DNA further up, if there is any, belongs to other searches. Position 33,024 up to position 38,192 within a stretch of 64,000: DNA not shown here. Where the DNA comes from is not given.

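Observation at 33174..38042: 1622-aa cytoplasmic giant: unknown N-terminal domain, a roughly 700-aa coiled-coil stalk, and a MoxR/AAA_5-like ATPase head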

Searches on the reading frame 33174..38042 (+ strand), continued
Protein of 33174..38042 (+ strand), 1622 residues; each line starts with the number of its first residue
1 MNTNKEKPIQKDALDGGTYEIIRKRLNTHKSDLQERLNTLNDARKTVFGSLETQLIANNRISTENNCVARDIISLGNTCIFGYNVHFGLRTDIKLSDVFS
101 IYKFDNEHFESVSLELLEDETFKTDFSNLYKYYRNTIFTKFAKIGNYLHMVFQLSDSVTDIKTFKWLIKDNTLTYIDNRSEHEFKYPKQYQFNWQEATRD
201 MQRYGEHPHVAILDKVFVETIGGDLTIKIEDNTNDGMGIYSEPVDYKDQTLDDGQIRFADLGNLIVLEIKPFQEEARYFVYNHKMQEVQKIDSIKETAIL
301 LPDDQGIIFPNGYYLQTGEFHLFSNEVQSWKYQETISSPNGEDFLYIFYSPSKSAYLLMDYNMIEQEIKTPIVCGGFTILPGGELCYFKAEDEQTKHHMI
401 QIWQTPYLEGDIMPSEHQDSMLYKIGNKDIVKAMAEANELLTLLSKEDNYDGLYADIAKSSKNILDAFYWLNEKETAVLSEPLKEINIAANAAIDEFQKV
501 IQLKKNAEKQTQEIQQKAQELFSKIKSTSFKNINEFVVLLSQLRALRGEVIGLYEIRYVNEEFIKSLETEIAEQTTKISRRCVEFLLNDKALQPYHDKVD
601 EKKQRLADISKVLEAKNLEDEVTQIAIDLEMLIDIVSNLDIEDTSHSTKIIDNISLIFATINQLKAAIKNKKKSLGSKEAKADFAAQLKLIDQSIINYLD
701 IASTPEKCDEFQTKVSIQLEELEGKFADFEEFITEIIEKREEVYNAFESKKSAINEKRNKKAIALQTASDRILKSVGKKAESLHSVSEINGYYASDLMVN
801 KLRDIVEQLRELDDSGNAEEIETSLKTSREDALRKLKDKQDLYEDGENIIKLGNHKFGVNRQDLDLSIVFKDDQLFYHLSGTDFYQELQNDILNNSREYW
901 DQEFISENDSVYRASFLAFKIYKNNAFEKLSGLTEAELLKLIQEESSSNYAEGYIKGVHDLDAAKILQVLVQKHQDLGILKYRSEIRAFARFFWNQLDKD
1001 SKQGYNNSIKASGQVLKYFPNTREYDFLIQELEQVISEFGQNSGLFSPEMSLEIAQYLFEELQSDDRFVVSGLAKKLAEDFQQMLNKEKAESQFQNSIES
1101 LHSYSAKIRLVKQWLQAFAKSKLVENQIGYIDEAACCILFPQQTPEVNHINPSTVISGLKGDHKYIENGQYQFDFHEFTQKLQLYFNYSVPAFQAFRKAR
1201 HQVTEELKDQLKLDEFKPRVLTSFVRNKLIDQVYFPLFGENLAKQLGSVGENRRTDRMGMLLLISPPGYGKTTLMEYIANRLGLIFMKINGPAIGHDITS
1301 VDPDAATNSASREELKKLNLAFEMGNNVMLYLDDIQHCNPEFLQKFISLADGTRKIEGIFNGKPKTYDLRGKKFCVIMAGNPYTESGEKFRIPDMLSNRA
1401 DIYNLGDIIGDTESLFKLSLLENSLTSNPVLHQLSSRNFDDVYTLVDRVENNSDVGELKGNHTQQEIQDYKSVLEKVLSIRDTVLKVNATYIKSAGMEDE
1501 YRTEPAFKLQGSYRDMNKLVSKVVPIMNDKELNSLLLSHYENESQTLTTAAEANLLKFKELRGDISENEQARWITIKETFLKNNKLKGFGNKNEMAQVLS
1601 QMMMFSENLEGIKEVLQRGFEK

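Call 14: find_homologous_proteins(query=window:33174-38039:+, max_evalue=0.00001)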
Query window:33174-38039:+ (1622 aa): 5316 proteins with E <= 0.00001 among 8000 candidates; the best 120 are listed.
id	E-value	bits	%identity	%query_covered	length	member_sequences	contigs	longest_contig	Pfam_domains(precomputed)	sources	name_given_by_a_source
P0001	0.0e+0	3313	91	100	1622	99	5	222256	PF12458.14,PF00004.36,PF07728.21,PF25472.2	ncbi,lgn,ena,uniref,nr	ncbi:DNA repair ATPase [Zunongwangia profunda]|uniref:DNA repair ATPase n=1 Tax=Zunongwangia profund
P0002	0.0e+0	2892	79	100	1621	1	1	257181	PF12458.14,PF00004.36,PF07728.21,PF25472.2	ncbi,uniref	ncbi:DNA repair ATPase [Zunongwangia sp. H14]|uniref:DNA repair ATPase n=1 Tax=Zunongwangia sp. H14 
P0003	0.0e+0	2887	79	100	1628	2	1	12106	PF12458.14,PF00004.36,PF07728.21,PF25472.2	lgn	-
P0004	0.0e+0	2880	78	100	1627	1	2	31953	PF12458.14,PF00004.36,PF07728.21,PF25472.2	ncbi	-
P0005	0.0e+0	2842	77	100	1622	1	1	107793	PF12458.14,PF00004.36,PF05496.19,PF07728.21,PF25472.2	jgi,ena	-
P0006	0.0e+0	2842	77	100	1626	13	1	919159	PF12458.14,PF00004.36,PF13401.13,PF07728.21,PF25472.2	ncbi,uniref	ncbi:MAG: DNA repair ATPase [Christiangramia sp.]|uniref:DNA repair ATPase n=1 Tax=Christiangramia s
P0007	0.0e+0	2838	77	100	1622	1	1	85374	PF12458.14,PF00004.36,PF07728.21,PF25472.2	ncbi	ncbi:DNA repair ATPase [Echinicola sediminis]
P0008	0.0e+0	2838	77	100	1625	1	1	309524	PF12458.14,PF00004.36,PF13401.13,PF07728.21,PF25472.2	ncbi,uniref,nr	ncbi:DNA repair ATPase [Robertkochia solimangrovi]|uniref:DNA repair ATPase n=1 Tax=Robertkochia sol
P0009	0.0e+0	2781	76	100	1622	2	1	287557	PF12458.14,PF00004.36,PF07728.21,PF25472.2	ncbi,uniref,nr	ncbi:DNA repair ATPase [Echinicola sp. CAU 1574]|uniref:DNA repair ATPase n=1 Tax=Echinicola arenosa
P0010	0.0e+0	2601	71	99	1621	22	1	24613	PF12458.14,PF00004.36,PF07728.21,PF25472.2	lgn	-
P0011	0.0e+0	2598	71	99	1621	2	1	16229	PF12458.14,PF00004.36,PF07728.21,PF25472.2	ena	-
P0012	0.0e+0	2598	71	99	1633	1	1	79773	PF12458.14,PF00004.36,PF07728.21,PF25472.2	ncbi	ncbi:MAG: DNA repair ATPase [Leeuwenhoekiella sp.]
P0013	0.0e+0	2598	71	99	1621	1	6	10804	PF12458.14,PF00004.36,PF07728.21,PF25472.2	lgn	-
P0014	0.0e+0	2598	71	100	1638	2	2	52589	PF12458.14,PF00004.36,PF07728.21,PF25472.2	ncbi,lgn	-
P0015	0.0e+0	2591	70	100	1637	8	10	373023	PF12458.14,PF00004.36,PF07728.21,PF25472.2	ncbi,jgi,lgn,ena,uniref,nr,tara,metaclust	ncbi:DNA repair ATPase [Leeuwenhoekiella sp. UBA1003]|uniref:DNA repair ATPase n=1 Tax=Leeuwenhoekie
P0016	0.0e+0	2588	70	99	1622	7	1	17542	PF12458.14,PF00004.36,PF07728.21,PF25472.2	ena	-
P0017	0.0e+0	2586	70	100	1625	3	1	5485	PF12458.14,PF00004.36,PF07728.21,PF25472.2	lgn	-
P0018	0.0e+0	2585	70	99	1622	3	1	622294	PF12458.14,PF00004.36,PF07728.21,PF25472.2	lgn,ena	-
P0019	0.0e+0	2585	70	100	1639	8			PF12458.14,PF00004.36,PF13401.13,PF07728.21,PF25472.2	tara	tara:strand:+ start:54937 stop:59856 length:4920 start_codon:yes stop_codon:yes gene_type:complete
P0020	0.0e+0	2583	70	100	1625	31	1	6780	PF12458.14,PF00004.36,PF07728.21,PF25472.2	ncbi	-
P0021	0.0e+0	2581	70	100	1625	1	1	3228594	PF12458.14,PF00004.36,PF07728.21,PF25472.2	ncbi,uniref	ncbi:DNA repair ATPase [Dokdonia sp. LLG6352-1]|uniref:DNA repair ATPase n=1 Tax=Dokdonia sp. LLG635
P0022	0.0e+0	2580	70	99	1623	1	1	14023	PF12458.14,PF00004.36,PF07728.21,PF25472.2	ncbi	-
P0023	0.0e+0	2577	70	100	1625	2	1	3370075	PF12458.14,PF00004.36,PF07728.21,PF25472.2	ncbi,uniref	ncbi:DNA repair ATPase [Dokdonia sp. R86516]|uniref:DNA repair ATPase n=1 Tax=Dokdonia sp. R86516 Ta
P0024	0.0e+0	2575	70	100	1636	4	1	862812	PF12458.14,PF00004.36,PF07728.21,PF25472.2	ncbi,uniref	ncbi:DNA repair ATPase [Leeuwenhoekiella sp. W20_SRS_FM14]|uniref:DNA repair ATPase n=1 Tax=Leeuwenh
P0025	0.0e+0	2573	70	100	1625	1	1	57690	PF12458.14,PF00004.36,PF07728.21,PF25472.2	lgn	-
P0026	0.0e+0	2572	70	100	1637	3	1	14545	PF12458.14,PF00004.36,PF07728.21,PF25472.2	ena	-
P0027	0.0e+0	2571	69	100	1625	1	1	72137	PF12458.14,PF00004.36,PF07728.21,PF25472.2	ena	-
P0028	0.0e+0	2569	70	100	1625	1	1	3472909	PF12458.14,PF00004.36,PF07728.21,PF25472.2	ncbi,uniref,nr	ncbi:ATPase family protein associated with various cellular activities (AAA) [Dokdonia sp. Hel_I_63]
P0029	0.0e+0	2568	70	100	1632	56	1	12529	PF12458.14,PF00004.36,PF07728.21,PF25472.2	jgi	-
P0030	0.0e+0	2568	69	100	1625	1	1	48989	PF12458.14,PF00004.36,PF07728.21,PF25472.2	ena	-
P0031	0.0e+0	2567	70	99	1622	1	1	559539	PF12458.14,PF00004.36,PF07728.21,PF25472.2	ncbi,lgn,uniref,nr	ncbi:ATPase family associated with various cellular activities (AAA) [Mesonia phycicola]|uniref:ATPa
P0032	0.0e+0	2564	70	99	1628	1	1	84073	PF12458.14,PF00004.36,PF07728.21,PF25472.2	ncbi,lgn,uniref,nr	ncbi:AAA domain (dynein-related subfamily) [Pustulibacterium marinum]|uniref:AAA domain (Dynein-rela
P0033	0.0e+0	2560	69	99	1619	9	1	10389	PF12458.14,PF00004.36,PF07728.21,PF25472.2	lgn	-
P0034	0.0e+0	2560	70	99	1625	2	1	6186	PF12458.14,PF00004.36,PF07728.21,PF25472.2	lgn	-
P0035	0.0e+0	2555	70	99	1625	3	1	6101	PF12458.14,PF00004.36,PF07728.21,PF25472.2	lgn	-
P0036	0.0e+0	2555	68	100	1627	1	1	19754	PF12458.14,PF00004.36,PF07728.21,PF25472.2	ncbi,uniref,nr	ncbi:DNA repair ATPase [Robertkochia sediminum]|uniref:DNA repair ATPase n=1 Tax=Robertkochia sedimi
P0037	0.0e+0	2552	69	100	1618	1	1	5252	PF12458.14,PF00004.36,PF07728.21,PF25472.2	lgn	-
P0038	0.0e+0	2545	69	100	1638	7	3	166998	PF12458.14,PF00004.36,PF07728.21,PF25472.2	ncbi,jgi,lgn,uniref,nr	ncbi:DNA repair ATPase [Leeuwenhoekiella polynyae]|uniref:ATPase family protein associated with vari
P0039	0.0e+0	2544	69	100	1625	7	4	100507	PF12458.14,PF00004.36,PF07728.21,PF25472.2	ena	-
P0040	0.0e+0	2543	69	99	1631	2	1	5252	PF12458.14,PF00004.36,PF07728.21,PF25472.2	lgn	-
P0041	0.0e+0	2541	69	99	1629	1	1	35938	PF12458.14,PF00004.36,PF07728.21,PF25472.2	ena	-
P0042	0.0e+0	2538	69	100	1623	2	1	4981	PF12458.14,PF00004.36,PF07728.21,PF25472.2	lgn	-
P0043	0.0e+0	2534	69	100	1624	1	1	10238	PF12458.14,PF00004.36,PF07728.21,PF25472.2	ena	-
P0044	0.0e+0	2534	68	100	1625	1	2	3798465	PF12458.14,PF00004.36,PF07728.21,PF25472.2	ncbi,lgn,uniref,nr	ncbi:DNA repair ATPase [Christiangramia forsetii]|uniref:AAA+ ATPase domain-containing protein n=2 T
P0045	0.0e+0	2534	69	100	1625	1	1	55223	PF12458.14,PF00004.36,PF07728.21,PF25472.2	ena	-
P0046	0.0e+0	2533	69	99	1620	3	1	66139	PF12458.14,PF00004.36,PF07728.21,PF25472.2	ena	-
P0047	0.0e+0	2532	69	99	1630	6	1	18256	PF12458.14,PF00004.36,PF07728.21,PF25472.2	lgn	-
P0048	0.0e+0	2531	69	100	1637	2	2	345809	PF12458.14,PF00004.36,PF07728.21,PF25472.2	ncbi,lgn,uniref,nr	ncbi:DNA repair ATPase [Leeuwenhoekiella marinoflava]|uniref:ATPase family protein associated with v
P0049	0.0e+0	2531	69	99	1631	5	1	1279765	PF12458.14,PF00004.36,PF07728.21,PF25472.2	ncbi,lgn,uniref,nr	ncbi:ATPase family protein associated with various cellular activities (AAA) [Gillisia mitskevichiae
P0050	0.0e+0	2530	68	100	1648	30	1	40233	PF12458.14,PF00004.36,PF07728.21,PF25472.2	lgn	-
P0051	0.0e+0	2529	68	99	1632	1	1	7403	PF12458.14,PF00004.36,PF07728.21,PF25472.2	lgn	-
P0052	0.0e+0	2527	69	100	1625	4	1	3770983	PF12458.14,PF00004.36,PF07728.21,PF25472.2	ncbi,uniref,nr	ncbi:AAA family ATPase [Gramella sp. MT6]|uniref:DNA repair ATPase n=1 Tax=Gramella sp. MT6 TaxID=27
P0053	0.0e+0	2525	69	100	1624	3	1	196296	PF12458.14,PF00004.36,PF13401.13,PF07728.21,PF25472.2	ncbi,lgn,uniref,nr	ncbi:DNA repair ATPase [Joostella atrarenae]|uniref:DNA repair ATPase n=1 Tax=Joostella atrarenae Ta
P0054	0.0e+0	2522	69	100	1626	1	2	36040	PF12458.14,PF00004.36,PF07728.21,PF25472.2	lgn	-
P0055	0.0e+0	2518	68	100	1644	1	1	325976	PF12458.14,PF00004.36,PF07728.21,PF25472.2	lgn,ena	-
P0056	0.0e+0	2518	68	100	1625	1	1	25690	PF12458.14,PF00004.36,PF07728.21,PF25472.2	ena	-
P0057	0.0e+0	2517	68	100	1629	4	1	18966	PF12458.14,PF00004.36,PF07728.21,PF25472.2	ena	-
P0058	0.0e+0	2516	69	100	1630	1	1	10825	PF12458.14,PF00004.36,PF07728.21,PF25472.2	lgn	-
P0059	0.0e+0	2516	68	100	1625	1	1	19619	PF12458.14,PF00004.36,PF07728.21,PF25472.2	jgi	-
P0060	0.0e+0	2516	68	99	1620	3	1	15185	PF12458.14,PF00004.36,PF07728.21,PF25472.2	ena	-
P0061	0.0e+0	2516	67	100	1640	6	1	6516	PF12458.14,PF00004.36,PF07728.21,PF25472.2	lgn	-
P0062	0.0e+0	2515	68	99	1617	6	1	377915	PF12458.14,PF00004.36,PF07728.21,PF25472.2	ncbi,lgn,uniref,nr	ncbi:dynein-related subfamily AAA family protein [Tenacibaculum skagerrakense]|uniref:Dynein-related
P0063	0.0e+0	2513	69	99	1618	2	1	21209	PF12458.14,PF00004.36,PF07728.21,PF25472.2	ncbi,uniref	ncbi:DNA repair ATPase [Tenacibaculum sp. TC6]|uniref:DNA repair ATPase n=1 Tax=Tenacibaculum sp. TC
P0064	0.0e+0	2513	68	99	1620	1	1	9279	PF12458.14,PF00004.36,PF07728.21,PF25472.2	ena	-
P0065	0.0e+0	2511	69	99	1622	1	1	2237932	PF12458.14,PF00004.36,PF07728.21,PF25472.2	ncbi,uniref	ncbi:DNA repair ATPase [Aquimarina rubra]|uniref:DNA repair ATPase n=1 Tax=Aquimarina rubra TaxID=19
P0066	0.0e+0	2510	69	99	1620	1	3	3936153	PF12458.14,PF00004.36,PF07728.21,PF25472.2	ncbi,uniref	ncbi:ATPase AAA [Tenacibaculum sp. 190130A14a]|uniref:ATPase AAA n=1 Tax=Tenacibaculum polynesiense 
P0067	0.0e+0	2510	68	100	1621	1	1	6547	PF12458.14,PF00004.36,PF07728.21,PF25472.2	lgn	-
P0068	0.0e+0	2508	68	99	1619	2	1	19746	PF12458.14,PF00004.36,PF07728.21,PF25472.2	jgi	jgi:hypothetical protein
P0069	0.0e+0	2508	69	99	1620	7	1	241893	PF12458.14,PF00004.36,PF07728.21,PF25472.2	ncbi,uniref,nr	ncbi:AAA domain-containing protein [Tenacibaculum aiptasiae]|uniref:AAA domain-containing protein n=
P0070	0.0e+0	2507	69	99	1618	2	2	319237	PF12458.14,PF00004.36,PF07728.21,PF25472.2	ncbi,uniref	ncbi:DNA repair ATPase [Tenacibaculum sp. 190524A02b]|uniref:ATPase AAA n=1 Tax=Tenacibaculum vairao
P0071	0.0e+0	2505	69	99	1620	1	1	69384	PF12458.14,PF00004.36,PF07728.21,PF25472.2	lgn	-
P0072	0.0e+0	2504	68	99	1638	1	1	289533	PF12458.14,PF00004.36,PF07728.21,PF25472.2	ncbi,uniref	ncbi:DNA repair ATPase [Salinimicrobium sp. WS361]|uniref:DNA repair ATPase n=1 Tax=Salinimicrobium 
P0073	0.0e+0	2504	68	99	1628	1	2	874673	PF12458.14,PF00004.36,PF07728.21,PF25472.2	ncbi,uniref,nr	ncbi:DNA repair ATPase [Aquimarina mytili]|uniref:DNA repair ATPase n=1 Tax=Aquimarina mytili TaxID=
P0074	0.0e+0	2504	69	99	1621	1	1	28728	PF12458.14,PF00004.36,PF07728.21,PF25472.2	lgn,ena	-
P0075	0.0e+0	2503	68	99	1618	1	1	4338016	PF12458.14,PF00004.36,PF07728.21,PF25472.2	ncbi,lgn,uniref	ncbi:DNA repair ATPase [Tenacibaculum sp. nBUS_03]|uniref:DNA repair ATPase n=1 Tax=Tenacibaculum sp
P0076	0.0e+0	2502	68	99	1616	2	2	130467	PF12458.14,PF00004.36,PF07728.21,PF25472.2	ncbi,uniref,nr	ncbi:DNA repair ATPase [Tenacibaculum sp. M341]|uniref:DNA repair ATPase n=1 Tax=Tenacibaculum sp. M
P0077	0.0e+0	2502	69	99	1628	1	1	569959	PF12458.14,PF00004.36,PF13401.13,PF07728.21,PF25472.2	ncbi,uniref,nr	ncbi:DNA repair ATPase [Aquimarina sp. D1M17]|uniref:DNA repair ATPase n=1 Tax=Aquimarina acroporae 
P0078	0.0e+0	2502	68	99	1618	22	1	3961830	PF12458.14,PF00004.36,PF07728.21,PF25472.2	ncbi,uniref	ncbi:DNA repair ATPase [Tenacibaculum sp. ZS6-P6]|uniref:DNA repair ATPase n=1 Tax=Tenacibaculum sp.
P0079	0.0e+0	2502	68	99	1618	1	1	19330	PF12458.14,PF00004.36,PF07728.21,PF25472.2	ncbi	-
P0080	0.0e+0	2501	69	99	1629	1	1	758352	PF12458.14,PF00004.36,PF07728.21,PF25472.2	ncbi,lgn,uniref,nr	ncbi:DNA repair ATPase [Aquimarina sp. MMG016]|uniref:DNA repair ATPase n=1 Tax=Aquimarina sp. MMG01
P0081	0.0e+0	2501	68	99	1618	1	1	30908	PF12458.14,PF00004.36,PF07728.21,PF25472.2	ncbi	-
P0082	0.0e+0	2501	69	99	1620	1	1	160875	PF12458.14,PF00004.36,PF07728.21,PF25472.2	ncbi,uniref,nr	ncbi:DNA repair ATPase [uncultured Tenacibaculum sp.]|uniref:DNA repair ATPase n=1 Tax=uncultured Te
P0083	0.0e+0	2500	67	100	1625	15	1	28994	PF12458.14,PF00004.36,PF25472.2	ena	-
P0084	0.0e+0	2500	68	99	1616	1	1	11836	PF12458.14,PF00004.36,PF07728.21,PF25472.2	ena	-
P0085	0.0e+0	2499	69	99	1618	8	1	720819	PF12458.14,PF00004.36,PF07728.21,PF25472.2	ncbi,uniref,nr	ncbi:AAA domain (dynein-related subfamily) [Tenacibaculum sp. MAR_2009_124]|uniref:DNA repair ATPase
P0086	0.0e+0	2499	68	99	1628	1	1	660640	PF12458.14,PF00004.36,PF07728.21,PF25472.2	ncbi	-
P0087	0.0e+0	2497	68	99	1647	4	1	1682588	PF12458.14,PF00004.36,PF07728.21,PF25472.2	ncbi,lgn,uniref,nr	ncbi:ATPase family associated with various cellular activities (AAA) [Salinimicrobium sediminis]|uni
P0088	0.0e+0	2497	68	99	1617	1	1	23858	PF12458.14,PF00004.36,PF07728.21,PF25472.2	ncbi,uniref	ncbi:DNA repair ATPase [Tenacibaculum geojense]|uniref:DNA repair ATPase n=1 Tax=Tenacibaculum geoje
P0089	0.0e+0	2497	68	100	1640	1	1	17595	PF12458.14,PF00004.36,PF07728.21,PF25472.2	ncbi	-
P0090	0.0e+0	2495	67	99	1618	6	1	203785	PF12458.14,PF00004.36,PF07728.21,PF25472.2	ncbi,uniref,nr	ncbi:AAA family ATPase [Tenacibaculum sp. E3R01]|uniref:DNA repair ATPase n=1 Tax=Tenacibaculum sp. 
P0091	0.0e+0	2495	69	99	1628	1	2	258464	PF12458.14,PF00004.36,PF13401.13,PF07728.21,PF25472.2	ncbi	-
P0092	0.0e+0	2493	68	99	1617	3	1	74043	PF12458.14,PF00004.36,PF07728.21,PF25472.2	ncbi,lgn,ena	-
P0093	0.0e+0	2493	68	99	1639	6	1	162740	PF12458.14,PF00004.36,PF07728.21,PF25472.2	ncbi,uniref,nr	ncbi:DNA repair ATPase [Aquimarina litoralis]|uniref:DNA repair ATPase n=1 Tax=Aquimarina litoralis 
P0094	0.0e+0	2491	67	100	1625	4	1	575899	PF12458.14,PF00004.36,PF07728.21,PF25472.2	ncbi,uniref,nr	ncbi:DNA repair ATPase [Tamlana agarivorans]|uniref:DNA repair ATPase n=1 Tax=Pseudotamlana agarivor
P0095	0.0e+0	2490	68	99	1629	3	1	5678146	PF12458.14,PF00004.36,PF07728.21,PF25472.2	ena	-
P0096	0.0e+0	2490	67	100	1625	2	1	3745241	PF12458.14,PF00004.36,PF07728.21,PF25472.2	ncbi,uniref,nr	ncbi:DNA repair ATPase [Tamlana sp. s12]|uniref:DNA repair ATPase n=1 Tax=Tamlana sp. s12 TaxID=1630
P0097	0.0e+0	2489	68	99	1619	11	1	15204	PF12458.14,PF00004.36,PF07728.21,PF25472.2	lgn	-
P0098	0.0e+0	2489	68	99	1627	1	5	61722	PF12458.14,PF00004.36,PF13401.13,PF05496.19,PF07728.21,PF25472.2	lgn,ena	-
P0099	0.0e+0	2489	68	99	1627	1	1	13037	PF12458.14,PF00004.36,PF13401.13,PF05496.19,PF07728.21,PF25472.2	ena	-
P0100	0.0e+0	2489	68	99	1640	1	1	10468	PF12458.14,PF00004.36,PF07728.21,PF25472.2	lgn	-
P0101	0.0e+0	2489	68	99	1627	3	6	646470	PF12458.14,PF00004.36,PF13401.13,PF05496.19,PF07728.21,PF25472.2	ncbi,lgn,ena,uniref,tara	ncbi:DNA repair ATPase [Maribacter stanieri]|uniref:DNA repair ATPase n=1 Tax=Maribacter stanieri Ta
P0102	0.0e+0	2488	68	99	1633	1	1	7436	PF12458.14,PF00004.36,PF07728.21,PF25472.2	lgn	-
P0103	0.0e+0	2488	68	99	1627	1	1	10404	PF12458.14,PF00004.36,PF13401.13,PF05496.19,PF07728.21,PF25472.2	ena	-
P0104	0.0e+0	2488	68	99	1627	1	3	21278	PF12458.14,PF00004.36,PF13401.13,PF05496.19,PF07728.21,PF25472.2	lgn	-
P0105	0.0e+0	2487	68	99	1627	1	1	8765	PF12458.14,PF00004.36,PF13401.13,PF05496.19,PF07728.21,PF25472.2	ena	-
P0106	0.0e+0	2487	68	99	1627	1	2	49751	PF12458.14,PF00004.36,PF13401.13,PF05496.19,PF07728.21,PF25472.2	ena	-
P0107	0.0e+0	2486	68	99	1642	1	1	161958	PF12458.14,PF00004.36,PF07728.21,PF25472.2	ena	-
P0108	0.0e+0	2486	68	99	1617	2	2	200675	PF12458.14,PF00004.36,PF07728.21,PF25472.2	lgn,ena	-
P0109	0.0e+0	2486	68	99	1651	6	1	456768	PF12458.14,PF00004.36,PF07728.21,PF25472.2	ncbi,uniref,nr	ncbi:DNA repair ATPase [uncultured Aquimarina sp.]|uniref:DNA repair ATPase n=1 Tax=uncultured Aquim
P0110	0.0e+0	2486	68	99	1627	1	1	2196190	PF12458.14,PF00004.36,PF13401.13,PF05496.19,PF07728.21,PF25472.2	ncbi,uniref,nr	ncbi:DNA repair ATPase [Maribacter sp. Hel_I_7]|uniref:DNA repair ATPase n=1 Tax=Maribacter sp. Hel_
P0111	0.0e+0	2485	68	99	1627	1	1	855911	PF12458.14,PF00004.36,PF13401.13,PF05496.19,PF07728.21,PF25472.2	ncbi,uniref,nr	ncbi:DNA repair ATPase [Maribacter stanieri]|uniref:DNA repair ATPase n=1 Tax=Maribacter stanieri Ta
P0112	0.0e+0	2485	68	99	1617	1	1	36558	PF12458.14,PF00004.36,PF07728.21,PF25472.2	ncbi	-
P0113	0.0e+0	2485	68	99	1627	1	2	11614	PF12458.14,PF00004.36,PF13401.13,PF05496.19,PF07728.21,PF25472.2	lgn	-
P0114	0.0e+0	2483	68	99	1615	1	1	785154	PF12458.14,PF00004.36,PF07728.21,PF25472.2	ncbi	-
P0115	0.0e+0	2483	68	99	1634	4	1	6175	PF12458.14,PF00004.36,PF07728.21,PF25472.2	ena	-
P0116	0.0e+0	2482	68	99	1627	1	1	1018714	PF12458.14,PF00004.36,PF13401.13,PF05496.19,PF07728.21,PF25472.2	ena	-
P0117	0.0e+0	2482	68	100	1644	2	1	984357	PF12458.14,PF00004.36,PF07728.21,PF25472.2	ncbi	-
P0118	0.0e+0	2481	68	99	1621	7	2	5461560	PF12458.14,PF00004.36,PF07728.21,PF25472.2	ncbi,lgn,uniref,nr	ncbi:AAA family ATPase [Aquimarina sp. AD1]|uniref:DNA repair ATPase n=1 Tax=Aquimarina sp. (strain 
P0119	0.0e+0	2481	68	99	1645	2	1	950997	PF12458.14,PF00004.36,PF07728.21,PF25472.2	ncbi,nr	ncbi:DNA repair ATPase [Aquimarina sp. 2201CG5-10]|nr:DNA repair ATPase [Aquimarina sp. 2201CG5-10] 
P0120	0.0e+0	2481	67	99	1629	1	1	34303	PF12458.14,PF00004.36,PF07728.21,PF25472.2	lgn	-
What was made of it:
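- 33174..38042 (+): Giant AAA+ ATPase gene, 1622 aa, DUF3686 family (NCBI name 'DNA repair ATPase'). It is 91% identical over 100% of its length to the Zunongwangia profunda protein, and 5316 homologues have E<=1e-5 (call 14).
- On DUF3686-type giant AAA+ family (Pfam PF12458 + PF25472 + AAA; NCBI 'DNA repair ATPase'): The 120 listed homologues cover 99-100% of the query (call 14).
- Checked: More than 100 homologues of 1600-1650 aa cover 99-100% of it (call 14).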
